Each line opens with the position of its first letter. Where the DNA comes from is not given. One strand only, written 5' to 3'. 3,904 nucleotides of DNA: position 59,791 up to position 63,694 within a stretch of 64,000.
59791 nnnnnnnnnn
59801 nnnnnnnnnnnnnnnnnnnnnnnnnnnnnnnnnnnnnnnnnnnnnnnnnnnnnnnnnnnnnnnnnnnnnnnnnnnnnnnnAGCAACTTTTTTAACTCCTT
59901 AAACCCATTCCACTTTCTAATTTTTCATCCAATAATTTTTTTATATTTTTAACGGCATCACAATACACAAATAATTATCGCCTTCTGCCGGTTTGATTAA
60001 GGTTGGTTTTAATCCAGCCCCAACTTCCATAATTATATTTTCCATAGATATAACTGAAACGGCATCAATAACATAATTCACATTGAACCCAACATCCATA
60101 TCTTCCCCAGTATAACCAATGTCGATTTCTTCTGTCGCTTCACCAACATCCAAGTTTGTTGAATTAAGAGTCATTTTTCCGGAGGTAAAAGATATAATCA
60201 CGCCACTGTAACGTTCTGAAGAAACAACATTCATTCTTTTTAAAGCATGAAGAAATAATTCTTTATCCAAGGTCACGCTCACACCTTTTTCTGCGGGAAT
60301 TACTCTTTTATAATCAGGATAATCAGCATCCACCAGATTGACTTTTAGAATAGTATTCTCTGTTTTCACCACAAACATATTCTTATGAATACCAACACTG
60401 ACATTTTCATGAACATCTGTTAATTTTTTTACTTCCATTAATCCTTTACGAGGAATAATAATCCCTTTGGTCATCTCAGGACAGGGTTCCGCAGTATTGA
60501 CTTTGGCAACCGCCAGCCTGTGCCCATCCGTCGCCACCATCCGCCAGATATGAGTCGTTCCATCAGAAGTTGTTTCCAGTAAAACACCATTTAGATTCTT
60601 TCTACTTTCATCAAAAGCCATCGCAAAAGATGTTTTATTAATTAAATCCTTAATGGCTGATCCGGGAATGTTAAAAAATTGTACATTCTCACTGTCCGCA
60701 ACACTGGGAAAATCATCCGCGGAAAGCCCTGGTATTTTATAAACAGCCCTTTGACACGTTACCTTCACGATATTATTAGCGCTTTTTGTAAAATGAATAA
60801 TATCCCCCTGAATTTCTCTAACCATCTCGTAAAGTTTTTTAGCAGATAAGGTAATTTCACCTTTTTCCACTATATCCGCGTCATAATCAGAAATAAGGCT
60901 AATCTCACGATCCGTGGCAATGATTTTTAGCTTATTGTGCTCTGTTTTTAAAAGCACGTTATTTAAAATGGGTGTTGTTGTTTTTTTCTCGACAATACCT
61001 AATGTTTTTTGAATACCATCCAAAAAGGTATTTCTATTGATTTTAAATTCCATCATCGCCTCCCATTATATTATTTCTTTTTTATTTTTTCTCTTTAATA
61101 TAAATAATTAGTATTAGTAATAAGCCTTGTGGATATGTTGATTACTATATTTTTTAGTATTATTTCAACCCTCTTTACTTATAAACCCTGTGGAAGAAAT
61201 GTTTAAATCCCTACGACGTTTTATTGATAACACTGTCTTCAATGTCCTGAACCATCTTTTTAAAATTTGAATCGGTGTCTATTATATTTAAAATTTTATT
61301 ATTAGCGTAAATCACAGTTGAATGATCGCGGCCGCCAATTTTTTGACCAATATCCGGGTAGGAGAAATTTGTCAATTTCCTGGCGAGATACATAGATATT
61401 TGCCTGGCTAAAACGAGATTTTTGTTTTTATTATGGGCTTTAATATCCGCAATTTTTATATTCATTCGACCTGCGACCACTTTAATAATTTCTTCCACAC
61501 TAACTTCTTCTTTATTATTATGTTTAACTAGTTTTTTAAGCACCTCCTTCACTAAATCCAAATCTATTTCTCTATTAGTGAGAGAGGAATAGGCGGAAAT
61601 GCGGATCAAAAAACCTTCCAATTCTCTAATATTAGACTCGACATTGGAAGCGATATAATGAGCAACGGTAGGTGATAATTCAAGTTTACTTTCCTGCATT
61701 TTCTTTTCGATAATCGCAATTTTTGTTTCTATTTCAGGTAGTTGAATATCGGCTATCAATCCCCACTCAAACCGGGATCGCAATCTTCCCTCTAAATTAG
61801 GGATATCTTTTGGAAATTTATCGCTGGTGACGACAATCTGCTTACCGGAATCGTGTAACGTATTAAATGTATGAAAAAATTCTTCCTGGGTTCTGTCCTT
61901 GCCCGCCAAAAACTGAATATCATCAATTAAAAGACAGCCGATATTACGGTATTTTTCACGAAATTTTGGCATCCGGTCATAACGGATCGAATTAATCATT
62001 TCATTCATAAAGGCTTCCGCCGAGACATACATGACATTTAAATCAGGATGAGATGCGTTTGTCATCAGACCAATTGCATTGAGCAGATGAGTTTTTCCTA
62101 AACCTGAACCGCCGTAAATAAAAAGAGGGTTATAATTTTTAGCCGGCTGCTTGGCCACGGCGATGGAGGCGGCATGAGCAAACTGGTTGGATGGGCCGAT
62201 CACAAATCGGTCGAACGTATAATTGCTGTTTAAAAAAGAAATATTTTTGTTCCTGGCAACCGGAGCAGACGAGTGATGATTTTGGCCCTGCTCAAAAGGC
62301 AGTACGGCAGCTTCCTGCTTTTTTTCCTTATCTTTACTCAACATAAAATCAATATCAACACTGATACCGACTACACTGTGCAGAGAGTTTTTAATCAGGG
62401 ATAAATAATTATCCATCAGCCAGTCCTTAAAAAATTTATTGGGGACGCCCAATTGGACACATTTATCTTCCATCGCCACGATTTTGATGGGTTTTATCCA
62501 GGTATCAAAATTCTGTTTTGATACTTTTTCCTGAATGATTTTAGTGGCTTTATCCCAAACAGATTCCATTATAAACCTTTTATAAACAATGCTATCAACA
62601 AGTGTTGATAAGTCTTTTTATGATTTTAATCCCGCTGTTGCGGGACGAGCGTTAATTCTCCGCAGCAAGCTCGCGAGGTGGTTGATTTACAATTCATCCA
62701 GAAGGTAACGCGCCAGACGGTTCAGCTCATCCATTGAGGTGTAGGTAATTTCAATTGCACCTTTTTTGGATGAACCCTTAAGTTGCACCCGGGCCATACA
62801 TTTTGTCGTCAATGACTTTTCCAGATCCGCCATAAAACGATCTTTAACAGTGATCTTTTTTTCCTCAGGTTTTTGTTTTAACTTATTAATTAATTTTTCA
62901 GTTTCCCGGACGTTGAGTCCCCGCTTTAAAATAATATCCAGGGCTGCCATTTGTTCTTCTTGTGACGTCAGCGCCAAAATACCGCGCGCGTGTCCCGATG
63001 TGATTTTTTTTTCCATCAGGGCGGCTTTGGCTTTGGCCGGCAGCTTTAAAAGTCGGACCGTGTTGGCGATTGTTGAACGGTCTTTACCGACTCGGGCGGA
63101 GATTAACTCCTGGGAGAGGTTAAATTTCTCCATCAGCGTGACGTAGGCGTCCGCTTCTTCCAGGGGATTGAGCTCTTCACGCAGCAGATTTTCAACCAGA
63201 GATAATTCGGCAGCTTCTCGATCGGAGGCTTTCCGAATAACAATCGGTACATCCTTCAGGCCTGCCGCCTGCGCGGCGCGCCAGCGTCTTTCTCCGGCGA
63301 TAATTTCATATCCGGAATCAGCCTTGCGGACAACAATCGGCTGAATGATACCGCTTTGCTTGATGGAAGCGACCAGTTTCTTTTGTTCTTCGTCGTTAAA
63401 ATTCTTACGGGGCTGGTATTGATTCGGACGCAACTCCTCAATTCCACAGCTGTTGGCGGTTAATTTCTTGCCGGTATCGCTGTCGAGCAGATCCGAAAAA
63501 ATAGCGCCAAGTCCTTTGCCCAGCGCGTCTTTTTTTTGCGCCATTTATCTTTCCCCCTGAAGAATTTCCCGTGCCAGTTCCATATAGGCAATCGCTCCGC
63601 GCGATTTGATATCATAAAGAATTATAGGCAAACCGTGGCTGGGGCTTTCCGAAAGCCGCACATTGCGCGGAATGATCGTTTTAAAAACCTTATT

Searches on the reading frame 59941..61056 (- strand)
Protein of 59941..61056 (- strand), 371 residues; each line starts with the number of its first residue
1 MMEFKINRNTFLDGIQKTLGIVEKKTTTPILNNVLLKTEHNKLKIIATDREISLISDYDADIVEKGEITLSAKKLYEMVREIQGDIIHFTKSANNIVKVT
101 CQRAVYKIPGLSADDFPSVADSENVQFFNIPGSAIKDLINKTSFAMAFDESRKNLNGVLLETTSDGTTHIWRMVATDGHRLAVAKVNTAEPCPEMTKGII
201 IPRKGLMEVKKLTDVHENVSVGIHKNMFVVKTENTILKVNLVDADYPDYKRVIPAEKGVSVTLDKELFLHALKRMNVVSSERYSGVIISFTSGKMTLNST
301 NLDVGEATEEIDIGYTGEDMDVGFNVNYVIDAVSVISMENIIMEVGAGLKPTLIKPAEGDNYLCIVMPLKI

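Call 26: search_protein_families(library=pfam, proteins=[window:59941-61056:-], max_evalue=0.001)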
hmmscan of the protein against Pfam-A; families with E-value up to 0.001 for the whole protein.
window:59941-61056:- (371 aa): 3 families
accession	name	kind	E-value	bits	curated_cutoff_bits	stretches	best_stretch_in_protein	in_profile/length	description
PF02767.21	DNA_pol3_beta_2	-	3.5e-31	108.3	27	1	130-248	2-116/116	DNA polymerase III beta subunit, central domain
PF00712.24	DNA_pol3_beta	-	1.5e-30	106.2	24.4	1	2-119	1-119/120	DNA polymerase III beta subunit, N-terminal domain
PF02768.20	DNA_pol3_beta_3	-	1.8e-29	102.5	27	1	250-369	1-120/121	DNA polymerase III beta subunit, C-terminal domain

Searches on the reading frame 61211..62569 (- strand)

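Call 26: search_protein_families(library=pfam, proteins=[window:61211-62569:-], max_evalue=0.001)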
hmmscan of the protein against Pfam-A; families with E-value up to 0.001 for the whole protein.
window:61211-62569:- (452 aa): 8 families
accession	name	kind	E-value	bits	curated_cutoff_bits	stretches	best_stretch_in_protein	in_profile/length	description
PF00308.24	Bac_DnaA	-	5.5e-72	241.7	23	1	113-273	1-161/162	Bacterial DnaA ATPAse domain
PF08299.17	Bac_DnaA_C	-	8.8e-27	93.4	31.5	1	358-426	1-69/69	Bacterial dnaA protein helix-turn-helix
PF11638.13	DnaA_N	-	2.4e-19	69.2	24.6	1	2-63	1-63/65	DnaA N-terminal domain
PF01695.23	IstB_IS21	-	3.6e-07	30.4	24.1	1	149-251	95-194/238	IstB-like ATP binding protein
PF00004.35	AAA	-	3.5e-05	24.7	21.2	1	150-267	2-127/131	ATPase family associated with various cellular activities (AAA)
PF13401.12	AAA_22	-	0.00011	22.9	27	0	147-182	6-41/130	AAA domain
PF01637.24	ATPase_2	-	0.00018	21.8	33.2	1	145-256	19-123/225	ATPase domain predominantly from Archaea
PF22688.2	Hda_lid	-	0.00028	21.3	27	0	281-344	2-65/65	Hda, lid domain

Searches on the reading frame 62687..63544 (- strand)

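Call 26: search_protein_families(library=pfam, proteins=[window:62687-63544:-], max_evalue=0.001)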
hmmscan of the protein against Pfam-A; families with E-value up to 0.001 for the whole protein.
window:62687-63544:- (285 aa): 3 families
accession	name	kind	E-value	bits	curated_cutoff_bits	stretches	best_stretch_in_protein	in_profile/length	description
PF02195.25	ParB_N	-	2.3e-34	117.8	26.3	1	33-120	6-94/95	ParB N-terminal domain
PF17762.8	HTH_ParB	-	3.8e-34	117.3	22.6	1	123-223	1-101/102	ParB HTH domain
PF23552.2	ParB_C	-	2.1e-07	30.7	23.8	1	234-277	1-45/50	ParB dimerisation domain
